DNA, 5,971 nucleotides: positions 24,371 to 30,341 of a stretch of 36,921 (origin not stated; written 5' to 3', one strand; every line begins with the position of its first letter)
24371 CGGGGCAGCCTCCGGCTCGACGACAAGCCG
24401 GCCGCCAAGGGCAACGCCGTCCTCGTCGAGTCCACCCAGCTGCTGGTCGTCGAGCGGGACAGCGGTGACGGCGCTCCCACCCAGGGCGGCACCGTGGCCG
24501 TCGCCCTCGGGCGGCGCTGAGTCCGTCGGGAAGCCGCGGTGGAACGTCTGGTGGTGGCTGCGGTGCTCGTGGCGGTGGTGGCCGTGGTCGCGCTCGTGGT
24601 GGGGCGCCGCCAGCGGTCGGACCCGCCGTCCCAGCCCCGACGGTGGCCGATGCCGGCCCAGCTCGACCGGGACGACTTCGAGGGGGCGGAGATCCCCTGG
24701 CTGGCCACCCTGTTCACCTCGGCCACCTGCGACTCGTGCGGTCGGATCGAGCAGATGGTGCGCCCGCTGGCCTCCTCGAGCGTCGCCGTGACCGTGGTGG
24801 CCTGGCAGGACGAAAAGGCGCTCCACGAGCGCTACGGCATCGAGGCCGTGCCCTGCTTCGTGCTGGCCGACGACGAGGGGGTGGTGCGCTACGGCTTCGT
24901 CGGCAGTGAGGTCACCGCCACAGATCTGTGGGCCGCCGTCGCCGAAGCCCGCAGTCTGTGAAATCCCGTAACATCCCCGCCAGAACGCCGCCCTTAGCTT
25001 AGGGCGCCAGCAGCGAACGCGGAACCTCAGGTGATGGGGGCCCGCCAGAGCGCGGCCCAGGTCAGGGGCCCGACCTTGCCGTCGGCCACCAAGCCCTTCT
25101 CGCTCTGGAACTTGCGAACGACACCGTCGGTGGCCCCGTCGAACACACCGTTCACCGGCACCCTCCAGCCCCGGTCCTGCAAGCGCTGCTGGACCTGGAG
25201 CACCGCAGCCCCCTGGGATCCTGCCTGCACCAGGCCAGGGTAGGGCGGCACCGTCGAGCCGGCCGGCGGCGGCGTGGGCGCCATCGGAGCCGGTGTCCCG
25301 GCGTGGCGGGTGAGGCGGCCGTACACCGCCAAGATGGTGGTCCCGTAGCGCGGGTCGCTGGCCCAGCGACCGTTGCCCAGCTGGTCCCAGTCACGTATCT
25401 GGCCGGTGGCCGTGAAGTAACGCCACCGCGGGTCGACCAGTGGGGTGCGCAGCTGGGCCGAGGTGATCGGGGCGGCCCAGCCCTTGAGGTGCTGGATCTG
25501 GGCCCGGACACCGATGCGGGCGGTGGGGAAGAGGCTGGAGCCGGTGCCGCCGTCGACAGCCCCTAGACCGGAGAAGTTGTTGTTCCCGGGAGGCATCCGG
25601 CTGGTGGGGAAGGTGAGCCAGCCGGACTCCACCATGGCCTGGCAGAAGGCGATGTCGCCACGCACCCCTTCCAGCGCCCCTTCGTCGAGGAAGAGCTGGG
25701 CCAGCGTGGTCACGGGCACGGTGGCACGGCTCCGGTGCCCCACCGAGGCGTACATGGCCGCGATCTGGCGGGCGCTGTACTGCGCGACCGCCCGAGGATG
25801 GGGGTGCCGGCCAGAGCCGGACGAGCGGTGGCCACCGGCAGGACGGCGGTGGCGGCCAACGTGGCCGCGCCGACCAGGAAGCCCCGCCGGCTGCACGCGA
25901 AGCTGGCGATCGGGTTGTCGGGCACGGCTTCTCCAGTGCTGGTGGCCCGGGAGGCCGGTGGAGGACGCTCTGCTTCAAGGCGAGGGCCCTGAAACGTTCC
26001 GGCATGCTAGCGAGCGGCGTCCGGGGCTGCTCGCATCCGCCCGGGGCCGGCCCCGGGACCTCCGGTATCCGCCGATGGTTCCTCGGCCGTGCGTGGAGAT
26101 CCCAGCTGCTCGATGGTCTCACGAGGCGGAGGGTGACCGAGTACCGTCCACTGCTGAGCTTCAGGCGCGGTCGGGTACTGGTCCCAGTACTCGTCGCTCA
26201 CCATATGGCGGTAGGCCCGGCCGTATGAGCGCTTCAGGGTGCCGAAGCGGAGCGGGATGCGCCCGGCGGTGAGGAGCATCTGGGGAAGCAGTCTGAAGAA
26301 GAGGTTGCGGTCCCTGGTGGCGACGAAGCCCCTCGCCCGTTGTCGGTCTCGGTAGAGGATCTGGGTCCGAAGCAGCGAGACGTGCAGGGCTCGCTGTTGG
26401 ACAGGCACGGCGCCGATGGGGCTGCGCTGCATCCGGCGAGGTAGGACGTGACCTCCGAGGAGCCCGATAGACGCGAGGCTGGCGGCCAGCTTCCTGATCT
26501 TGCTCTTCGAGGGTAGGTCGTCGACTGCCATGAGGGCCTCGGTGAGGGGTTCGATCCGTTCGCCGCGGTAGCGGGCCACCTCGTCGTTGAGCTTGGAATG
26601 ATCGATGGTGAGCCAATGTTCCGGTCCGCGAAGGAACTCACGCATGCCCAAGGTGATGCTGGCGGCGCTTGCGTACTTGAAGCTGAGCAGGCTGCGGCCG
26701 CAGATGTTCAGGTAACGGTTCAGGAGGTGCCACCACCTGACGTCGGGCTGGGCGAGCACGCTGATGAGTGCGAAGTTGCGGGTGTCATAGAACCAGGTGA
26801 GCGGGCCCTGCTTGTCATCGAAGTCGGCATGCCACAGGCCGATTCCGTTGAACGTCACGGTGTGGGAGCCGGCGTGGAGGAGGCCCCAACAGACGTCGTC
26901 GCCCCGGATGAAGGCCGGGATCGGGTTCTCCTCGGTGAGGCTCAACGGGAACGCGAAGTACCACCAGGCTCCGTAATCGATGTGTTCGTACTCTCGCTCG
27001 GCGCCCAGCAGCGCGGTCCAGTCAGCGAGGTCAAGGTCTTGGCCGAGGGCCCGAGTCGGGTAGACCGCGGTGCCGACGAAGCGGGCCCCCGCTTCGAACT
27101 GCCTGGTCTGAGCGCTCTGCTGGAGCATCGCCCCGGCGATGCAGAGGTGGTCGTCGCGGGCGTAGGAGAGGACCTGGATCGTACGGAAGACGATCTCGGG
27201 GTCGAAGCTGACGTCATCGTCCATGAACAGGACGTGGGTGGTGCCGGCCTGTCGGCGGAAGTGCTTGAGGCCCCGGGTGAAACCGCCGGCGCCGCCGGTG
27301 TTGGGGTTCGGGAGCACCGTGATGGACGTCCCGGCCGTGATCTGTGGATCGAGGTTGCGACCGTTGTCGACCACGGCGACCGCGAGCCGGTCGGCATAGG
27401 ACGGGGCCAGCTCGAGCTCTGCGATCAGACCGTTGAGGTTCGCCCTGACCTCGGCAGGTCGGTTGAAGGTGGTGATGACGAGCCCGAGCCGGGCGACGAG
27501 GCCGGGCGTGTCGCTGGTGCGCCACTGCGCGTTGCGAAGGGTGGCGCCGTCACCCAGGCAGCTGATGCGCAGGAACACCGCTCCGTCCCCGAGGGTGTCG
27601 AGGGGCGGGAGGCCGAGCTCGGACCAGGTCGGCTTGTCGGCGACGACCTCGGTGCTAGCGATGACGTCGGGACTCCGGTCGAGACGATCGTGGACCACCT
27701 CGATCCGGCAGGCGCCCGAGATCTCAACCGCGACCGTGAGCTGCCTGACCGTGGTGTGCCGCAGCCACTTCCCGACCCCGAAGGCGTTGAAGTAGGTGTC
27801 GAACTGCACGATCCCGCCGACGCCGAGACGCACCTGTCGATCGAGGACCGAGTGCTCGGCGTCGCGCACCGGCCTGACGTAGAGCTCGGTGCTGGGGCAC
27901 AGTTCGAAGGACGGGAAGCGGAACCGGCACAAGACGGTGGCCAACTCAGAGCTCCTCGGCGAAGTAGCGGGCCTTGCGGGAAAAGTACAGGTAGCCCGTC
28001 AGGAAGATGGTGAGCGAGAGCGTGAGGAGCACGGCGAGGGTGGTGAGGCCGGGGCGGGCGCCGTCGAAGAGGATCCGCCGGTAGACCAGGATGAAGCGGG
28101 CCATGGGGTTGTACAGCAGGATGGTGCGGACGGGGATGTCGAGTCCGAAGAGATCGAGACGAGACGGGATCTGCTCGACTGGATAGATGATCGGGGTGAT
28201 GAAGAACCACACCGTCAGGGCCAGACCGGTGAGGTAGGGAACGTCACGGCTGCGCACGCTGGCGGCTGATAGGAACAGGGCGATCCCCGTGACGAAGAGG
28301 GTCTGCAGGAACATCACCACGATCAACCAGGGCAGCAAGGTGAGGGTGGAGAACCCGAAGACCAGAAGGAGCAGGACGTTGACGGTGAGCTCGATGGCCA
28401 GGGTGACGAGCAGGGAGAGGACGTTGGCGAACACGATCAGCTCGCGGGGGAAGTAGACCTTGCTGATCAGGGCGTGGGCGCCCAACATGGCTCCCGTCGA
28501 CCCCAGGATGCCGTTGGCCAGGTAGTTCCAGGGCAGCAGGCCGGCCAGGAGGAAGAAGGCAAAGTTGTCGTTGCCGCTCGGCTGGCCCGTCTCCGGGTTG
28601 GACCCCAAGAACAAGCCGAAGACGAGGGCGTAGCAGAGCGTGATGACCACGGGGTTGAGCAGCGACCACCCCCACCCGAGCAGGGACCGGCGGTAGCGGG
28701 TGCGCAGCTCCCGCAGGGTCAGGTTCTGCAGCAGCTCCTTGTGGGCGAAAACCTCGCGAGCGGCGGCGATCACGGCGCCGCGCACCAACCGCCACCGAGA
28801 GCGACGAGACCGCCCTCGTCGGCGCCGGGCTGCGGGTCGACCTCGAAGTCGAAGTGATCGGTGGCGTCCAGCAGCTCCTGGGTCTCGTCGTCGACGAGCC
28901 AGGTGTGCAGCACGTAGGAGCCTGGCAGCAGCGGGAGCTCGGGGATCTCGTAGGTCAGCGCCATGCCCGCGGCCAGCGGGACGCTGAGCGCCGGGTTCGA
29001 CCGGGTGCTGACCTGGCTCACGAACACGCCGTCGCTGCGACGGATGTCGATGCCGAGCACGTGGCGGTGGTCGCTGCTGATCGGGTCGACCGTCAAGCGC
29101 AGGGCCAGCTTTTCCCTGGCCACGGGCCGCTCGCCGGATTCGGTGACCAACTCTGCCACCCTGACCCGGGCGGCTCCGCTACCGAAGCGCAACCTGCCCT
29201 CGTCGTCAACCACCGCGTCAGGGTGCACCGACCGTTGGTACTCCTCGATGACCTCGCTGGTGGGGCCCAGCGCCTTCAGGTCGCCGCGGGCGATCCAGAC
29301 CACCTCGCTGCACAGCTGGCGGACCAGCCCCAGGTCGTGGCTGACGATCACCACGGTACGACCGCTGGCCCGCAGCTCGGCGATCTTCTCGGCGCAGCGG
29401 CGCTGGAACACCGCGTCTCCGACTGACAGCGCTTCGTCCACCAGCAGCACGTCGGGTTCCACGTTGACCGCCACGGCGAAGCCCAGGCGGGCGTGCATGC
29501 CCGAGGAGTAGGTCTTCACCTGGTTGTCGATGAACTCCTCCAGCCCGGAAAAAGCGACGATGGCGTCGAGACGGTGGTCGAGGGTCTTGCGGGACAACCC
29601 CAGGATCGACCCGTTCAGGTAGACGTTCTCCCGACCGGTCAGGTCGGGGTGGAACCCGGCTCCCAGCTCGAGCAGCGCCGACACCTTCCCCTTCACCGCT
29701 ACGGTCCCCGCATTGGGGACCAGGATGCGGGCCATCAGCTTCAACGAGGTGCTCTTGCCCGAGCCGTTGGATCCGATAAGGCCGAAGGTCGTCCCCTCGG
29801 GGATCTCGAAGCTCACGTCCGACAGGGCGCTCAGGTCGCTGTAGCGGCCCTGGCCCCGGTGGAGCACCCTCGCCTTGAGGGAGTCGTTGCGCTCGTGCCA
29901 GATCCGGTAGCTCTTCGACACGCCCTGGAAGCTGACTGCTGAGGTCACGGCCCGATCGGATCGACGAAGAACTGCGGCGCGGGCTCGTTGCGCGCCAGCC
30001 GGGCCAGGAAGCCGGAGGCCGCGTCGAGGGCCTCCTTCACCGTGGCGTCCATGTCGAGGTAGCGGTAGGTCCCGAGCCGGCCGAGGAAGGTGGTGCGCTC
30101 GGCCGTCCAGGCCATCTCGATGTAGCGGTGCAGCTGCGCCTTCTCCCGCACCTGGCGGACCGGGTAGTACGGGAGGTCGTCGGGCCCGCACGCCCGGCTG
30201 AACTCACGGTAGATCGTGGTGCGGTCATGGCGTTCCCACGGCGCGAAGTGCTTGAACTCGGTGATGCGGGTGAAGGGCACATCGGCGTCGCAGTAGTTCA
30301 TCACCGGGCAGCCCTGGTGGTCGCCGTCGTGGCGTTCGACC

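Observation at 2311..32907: Candidate undescribed wall-polysaccharide pathway: galactofuran core, ABC export, several GT-C decorators and a GDP-D-rhamnose supply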

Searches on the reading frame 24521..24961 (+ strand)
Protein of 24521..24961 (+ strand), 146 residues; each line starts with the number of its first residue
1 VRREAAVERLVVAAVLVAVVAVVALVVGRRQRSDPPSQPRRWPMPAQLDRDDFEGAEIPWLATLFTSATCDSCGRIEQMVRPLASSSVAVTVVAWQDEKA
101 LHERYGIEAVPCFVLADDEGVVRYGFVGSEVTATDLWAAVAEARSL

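Call 6: search_protein_families(library=pfam, proteins=[window:24521-24961:+], max_evalue=0.01)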
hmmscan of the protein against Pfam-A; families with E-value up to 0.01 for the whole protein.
window:24521-24961:+ (146 aa): 3 families
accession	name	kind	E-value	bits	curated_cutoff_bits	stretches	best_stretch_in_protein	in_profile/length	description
PF13098.12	Thioredoxin_2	-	0.0004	21.1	27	1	61-135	8-99/104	Thioredoxin-like domain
PF13192.12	Thioredoxin_3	-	0.001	19.5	24.8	1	67-117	7-57/76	Thioredoxin domain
PF00085.26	Thioredoxin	-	0.0098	16.3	23.5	0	65-129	25-91/103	Thioredoxin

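Call 9: search_protein_families(library=ncbifam, proteins=[window:24521-24961:+], max_evalue=0.001)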
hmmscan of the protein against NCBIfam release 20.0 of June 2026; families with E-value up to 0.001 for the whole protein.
window:24521-24961:+ (146 aa): 2 families
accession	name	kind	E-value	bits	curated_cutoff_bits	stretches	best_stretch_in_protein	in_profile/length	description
TIGR02187.2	PDO_seleno_TRX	equivalog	2e-05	24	185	1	62-124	21-89/209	protein disulfide oxidoreductase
TIGR00411.1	redox_disulf_1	equivalog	0.00014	21.8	92.75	1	63-119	4-63/82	MJ0307 family thioredoxin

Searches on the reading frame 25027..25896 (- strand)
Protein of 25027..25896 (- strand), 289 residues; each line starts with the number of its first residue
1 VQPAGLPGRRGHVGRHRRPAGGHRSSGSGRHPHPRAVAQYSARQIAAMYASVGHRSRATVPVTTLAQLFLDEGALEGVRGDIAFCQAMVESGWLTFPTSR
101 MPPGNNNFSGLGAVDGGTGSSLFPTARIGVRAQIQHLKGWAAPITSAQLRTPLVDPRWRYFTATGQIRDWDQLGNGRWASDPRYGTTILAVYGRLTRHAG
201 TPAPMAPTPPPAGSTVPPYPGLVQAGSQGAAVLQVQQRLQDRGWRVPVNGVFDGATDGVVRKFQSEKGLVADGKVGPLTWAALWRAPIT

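Call 6: search_protein_families(library=pfam, proteins=[window:25027-25896:-], max_evalue=0.01)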
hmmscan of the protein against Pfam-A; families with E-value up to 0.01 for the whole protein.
window:25027-25896:- (289 aa): 2 families
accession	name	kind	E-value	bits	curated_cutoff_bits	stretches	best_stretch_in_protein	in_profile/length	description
PF01471.23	PG_binding_1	-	2.9e-14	53.4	23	1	228-283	1-57/57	Putative peptidoglycan binding domain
PF01832.25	Glucosaminidase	-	4.7e-11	43.9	30.2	1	67-195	2-121/123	Mannosyl-glycoprotein endo-beta-N-acetylglucosaminidase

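Call 72: search_protein_families(library=ncbifam, proteins=[window:25027-25896:-], max_evalue=0.0001)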
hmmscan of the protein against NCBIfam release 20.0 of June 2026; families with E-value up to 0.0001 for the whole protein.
window:25027-25896:- (289 aa): 4 families
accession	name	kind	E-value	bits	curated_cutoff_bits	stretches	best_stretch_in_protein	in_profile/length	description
NF050040.1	horm_taper_TftA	equivalog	6.1e-34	117.5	500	1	57-200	311-448/450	hormogonium tapered terminus morphoprotein TftA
TIGR02869.1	spore_SleB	equivalog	6e-11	42.6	236.5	1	223-283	7-68/201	spore cortex-lytic enzyme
NF052335.1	PdgHdaseHSB129560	equivalog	1.9e-10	40.6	500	1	219-283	197-261/330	peptidoglycan hydrolase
NF052336.1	PdgHdaseHSB100310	equivalog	1.3e-08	34.6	500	1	228-283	190-313/316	peptidoglycan hydrolase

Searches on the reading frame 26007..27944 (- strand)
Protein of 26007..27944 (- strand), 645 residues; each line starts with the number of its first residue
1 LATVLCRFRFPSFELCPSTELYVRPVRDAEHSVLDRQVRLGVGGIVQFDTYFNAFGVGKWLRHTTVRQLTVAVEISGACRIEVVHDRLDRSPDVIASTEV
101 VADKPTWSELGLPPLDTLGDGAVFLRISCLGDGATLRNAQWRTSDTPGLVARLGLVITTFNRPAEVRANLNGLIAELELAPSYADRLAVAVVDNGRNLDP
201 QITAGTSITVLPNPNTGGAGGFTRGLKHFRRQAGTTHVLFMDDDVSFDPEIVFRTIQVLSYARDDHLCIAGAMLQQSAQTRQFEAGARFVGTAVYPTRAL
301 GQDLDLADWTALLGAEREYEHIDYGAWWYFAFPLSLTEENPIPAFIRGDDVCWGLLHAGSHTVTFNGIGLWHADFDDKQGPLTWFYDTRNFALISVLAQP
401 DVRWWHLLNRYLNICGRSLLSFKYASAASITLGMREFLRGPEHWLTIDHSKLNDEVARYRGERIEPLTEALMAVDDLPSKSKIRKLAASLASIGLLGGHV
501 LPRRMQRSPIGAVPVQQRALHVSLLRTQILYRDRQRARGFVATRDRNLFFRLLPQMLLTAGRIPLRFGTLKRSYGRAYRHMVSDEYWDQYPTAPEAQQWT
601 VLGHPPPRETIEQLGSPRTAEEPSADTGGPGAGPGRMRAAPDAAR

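Call 6: search_protein_families(library=pfam, proteins=[window:26007-27944:-], max_evalue=0.01)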
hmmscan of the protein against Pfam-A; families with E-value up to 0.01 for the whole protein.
window:26007-27944:- (645 aa): 4 families
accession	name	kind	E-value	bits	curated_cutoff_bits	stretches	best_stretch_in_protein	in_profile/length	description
PF17994.7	Glft2_N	-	4.9e-11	43.2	26.1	1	22-143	19-139/140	Galactofuranosyltransferase 2 N-terminal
PF00535.33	Glycos_transf_2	-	2e-07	31.5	23.3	1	156-265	3-109/168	Glycosyl transferase family 2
PF19320.4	GlfT2_domain3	-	2.3e-06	27.9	27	0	543-589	147-193/197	Galactofuranosyltransferase-2, domain 3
PF13641.12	Glyco_tranf_2_3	-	0.0001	22.9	27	1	153-274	3-123/230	Glycosyltransferase like family 2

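Call 9: search_protein_families(library=ncbifam, proteins=[window:26007-27944:-], max_evalue=0.001)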
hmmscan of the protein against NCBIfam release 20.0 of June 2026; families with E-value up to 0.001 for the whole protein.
window:26007-27944:- (645 aa): 1 family
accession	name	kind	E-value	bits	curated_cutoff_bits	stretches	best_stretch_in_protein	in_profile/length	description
NF041875.1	EPS_EpsD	equivalog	1.7e-05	24.4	370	1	154-280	2-123/325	exopolysaccharide biosynthesis glycosyltransferase EpsD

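Call 39: search_solved_structures(query=window:26007-27944:-, max_evalue=0.001, show_alignments=1)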
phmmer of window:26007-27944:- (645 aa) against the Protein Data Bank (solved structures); distinct sequences matched with E-value up to 0.001: 3.
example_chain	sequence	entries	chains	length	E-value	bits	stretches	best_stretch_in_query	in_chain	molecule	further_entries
4fix_A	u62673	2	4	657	1.5e-40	142.1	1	31-589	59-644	UDP-galactofuranosyl transferase GlfT2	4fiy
9dtp_A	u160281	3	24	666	6.1e-32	113.6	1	31-451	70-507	Galactofuranosyltransferase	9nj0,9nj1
9oa3_A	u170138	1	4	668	6.1e-32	113.6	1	31-451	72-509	Galactofuranosyltransferase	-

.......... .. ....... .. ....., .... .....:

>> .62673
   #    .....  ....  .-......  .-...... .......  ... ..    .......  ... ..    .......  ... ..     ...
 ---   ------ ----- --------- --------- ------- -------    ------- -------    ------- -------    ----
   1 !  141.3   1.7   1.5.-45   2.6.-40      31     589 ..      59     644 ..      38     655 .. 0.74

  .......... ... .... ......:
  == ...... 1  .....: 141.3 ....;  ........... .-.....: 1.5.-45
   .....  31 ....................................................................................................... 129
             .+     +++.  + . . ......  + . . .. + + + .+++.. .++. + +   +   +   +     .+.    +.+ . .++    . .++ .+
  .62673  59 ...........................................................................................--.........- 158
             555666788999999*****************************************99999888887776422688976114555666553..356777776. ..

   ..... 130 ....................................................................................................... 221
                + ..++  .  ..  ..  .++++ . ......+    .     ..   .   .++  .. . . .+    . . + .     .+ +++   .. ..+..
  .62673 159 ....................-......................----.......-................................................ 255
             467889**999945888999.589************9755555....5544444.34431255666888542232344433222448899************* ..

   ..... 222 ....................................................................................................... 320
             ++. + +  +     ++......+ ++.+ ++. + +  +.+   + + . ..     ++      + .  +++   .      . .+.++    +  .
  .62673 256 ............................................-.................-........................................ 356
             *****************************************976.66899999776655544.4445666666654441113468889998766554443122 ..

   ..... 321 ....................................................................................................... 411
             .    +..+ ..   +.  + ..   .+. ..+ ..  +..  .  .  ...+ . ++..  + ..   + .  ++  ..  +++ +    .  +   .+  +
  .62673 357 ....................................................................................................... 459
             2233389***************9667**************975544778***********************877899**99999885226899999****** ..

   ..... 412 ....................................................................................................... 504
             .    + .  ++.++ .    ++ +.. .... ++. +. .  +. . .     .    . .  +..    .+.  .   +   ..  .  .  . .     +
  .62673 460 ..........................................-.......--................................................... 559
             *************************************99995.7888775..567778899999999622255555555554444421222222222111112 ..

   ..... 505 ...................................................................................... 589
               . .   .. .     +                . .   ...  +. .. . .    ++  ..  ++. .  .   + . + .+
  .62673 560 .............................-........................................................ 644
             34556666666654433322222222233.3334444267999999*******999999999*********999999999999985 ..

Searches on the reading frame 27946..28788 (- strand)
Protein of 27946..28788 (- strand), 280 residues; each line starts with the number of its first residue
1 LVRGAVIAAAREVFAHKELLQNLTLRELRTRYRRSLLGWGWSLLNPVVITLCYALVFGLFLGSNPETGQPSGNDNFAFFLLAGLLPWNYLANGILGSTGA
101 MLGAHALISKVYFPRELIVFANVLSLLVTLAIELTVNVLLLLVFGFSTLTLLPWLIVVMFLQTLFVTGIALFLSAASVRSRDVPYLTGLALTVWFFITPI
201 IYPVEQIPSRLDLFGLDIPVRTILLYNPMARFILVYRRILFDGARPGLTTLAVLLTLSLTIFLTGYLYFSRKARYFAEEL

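Call 7: search_protein_families(library=pfam, proteins=[window:27946-28788:-], max_evalue=0.01)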
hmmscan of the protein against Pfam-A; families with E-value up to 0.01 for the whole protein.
window:27946-28788:- (280 aa): 2 families
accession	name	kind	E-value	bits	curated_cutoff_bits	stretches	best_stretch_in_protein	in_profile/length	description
PF01061.29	ABC2_membrane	-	8.4e-12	45.5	26.9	1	20-209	3-188/211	ABC-2 type transporter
PF12698.13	ABC2_membrane_3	-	0.0037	16.8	31.6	1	114-264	202-344/347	ABC-2 family transporter protein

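Call 9: search_protein_families(library=ncbifam, proteins=[window:27946-28788:-], max_evalue=0.001)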
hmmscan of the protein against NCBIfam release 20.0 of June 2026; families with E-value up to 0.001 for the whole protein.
window:27946-28788:- (280 aa): 1 family
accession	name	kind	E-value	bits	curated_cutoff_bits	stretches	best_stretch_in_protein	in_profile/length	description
NF050109.1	galactan_ABC_perm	equivalog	2.5e-18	66.6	380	1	10-244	14-237/272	galactan export ABC transporter permease subunit Wzm/RfbD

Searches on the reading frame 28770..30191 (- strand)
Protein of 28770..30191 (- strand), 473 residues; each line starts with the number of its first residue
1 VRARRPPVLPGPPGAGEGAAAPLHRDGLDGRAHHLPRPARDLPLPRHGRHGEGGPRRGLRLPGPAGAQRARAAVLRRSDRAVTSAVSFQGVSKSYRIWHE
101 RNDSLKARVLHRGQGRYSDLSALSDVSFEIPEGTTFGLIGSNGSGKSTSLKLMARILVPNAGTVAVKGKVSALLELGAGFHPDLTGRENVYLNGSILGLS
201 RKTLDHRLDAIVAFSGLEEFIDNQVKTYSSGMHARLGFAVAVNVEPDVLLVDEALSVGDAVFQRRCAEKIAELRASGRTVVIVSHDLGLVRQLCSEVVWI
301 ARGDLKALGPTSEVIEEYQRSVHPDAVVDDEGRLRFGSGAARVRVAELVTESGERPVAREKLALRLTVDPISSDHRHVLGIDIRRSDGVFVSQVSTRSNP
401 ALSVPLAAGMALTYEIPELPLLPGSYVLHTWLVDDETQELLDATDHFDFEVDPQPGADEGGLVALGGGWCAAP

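Call 7: search_protein_families(library=pfam, proteins=[window:28770-30191:-], max_evalue=0.01)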
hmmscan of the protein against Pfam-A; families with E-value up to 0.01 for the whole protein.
window:28770-30191:- (473 aa): 3 families
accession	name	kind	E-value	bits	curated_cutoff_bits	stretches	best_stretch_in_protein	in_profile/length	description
PF00005.33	ABC_tran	-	3.3e-20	73.5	25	1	123-255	1-136/137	ABC transporter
PF14524.12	Wzt_C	-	2.2e-07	31.4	30.4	1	335-464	4-142/143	Wzt C-terminal domain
PF13555.12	AAA_29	-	0.00083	19.5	27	1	128-161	17-50/61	P-loop containing region of AAA domain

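Call 9: search_protein_families(library=ncbifam, proteins=[window:28770-30191:-], max_evalue=0.001)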
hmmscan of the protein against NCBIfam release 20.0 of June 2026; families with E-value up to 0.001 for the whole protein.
window:28770-30191:- (473 aa): 180 families (the best 25 are shown)
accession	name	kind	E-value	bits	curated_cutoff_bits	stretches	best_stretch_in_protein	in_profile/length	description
NF010065.0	PRK13545.1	equivalog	1.2e-65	222.2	538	1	85-322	4-238/549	teichoic acids export protein ATP-binding subunit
NF010066.0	PRK13546.1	equivalog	3.2e-58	197.2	320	1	85-320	4-236/264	teichoic acids export ABC transporter ATP-binding subunit TagH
NF050108.1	galactan_ABC_ATP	equivalog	7.3e-50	169.4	400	1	95-319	10-241/244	galactan export ABC transporter ATP-binding subunit Wzt/RfbE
TIGR01188.1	drrA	subfamily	3e-36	125.2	312.45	1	116-320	2-217/302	daunorubicin resistance ABC transporter, ATP-binding protein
NF010060.0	PRK13537.1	equivalog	3.1e-28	98.6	521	1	113-317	21-236/314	nodulation factor ABC transporter ATP-binding protein NodI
TIGR04521.1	ECF_ATPase_2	equivalog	5.2e-25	88.1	330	2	191-319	107-237/279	energy-coupling factor transporter ATPase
TIGR03740.1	galliderm_ABC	subfamily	1.5e-24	87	309.75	1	116-306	9-203/223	lantibiotic protection ABC transporter ATP-binding subunit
TIGR01186.1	proV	subfamily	6.5e-24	84.7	326.6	1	122-316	8-219/363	betaine/proline/choline family ABC transporter ATP-binding protein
NF010059.0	PRK13536.1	equivalog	1.2e-23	83.4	549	1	114-317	50-264/342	nodulation factor ABC transporter ATP-binding protein NodI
TIGR03873.1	F420-0_ABC_ATP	hypoth_equivalog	1.4e-23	83.5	372.4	1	122-315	16-225/256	putative F420-0 ABC transporter ATP-binding protein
NF033858.1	ABC2_perm_RbbA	equivalog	3e-23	81.7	1050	1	105-321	267-491/909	ribosome-associated ATPase/putative transporter RbbA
TIGR04520.1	ECF_ATPase_1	equivalog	4.3e-23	82.1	315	2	197-318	106-227/269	energy-coupling factor transporter ATPase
TIGR01166.1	cbiO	subfamily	9.3e-23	80.7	211.8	2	194-289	94-189/190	cobalt ABC transporter, ATP-binding protein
NF008409.0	PRK11231.1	equivalog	2.3e-22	79.6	375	2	117-169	12-64/255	Fe(3+) dicitrate ABC transporter ATP-binding protein FecE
TIGR01288.1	nodI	equivalog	3e-22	79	424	1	117-317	14-225/303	nodulation factor ABC transporter ATP-binding protein NodI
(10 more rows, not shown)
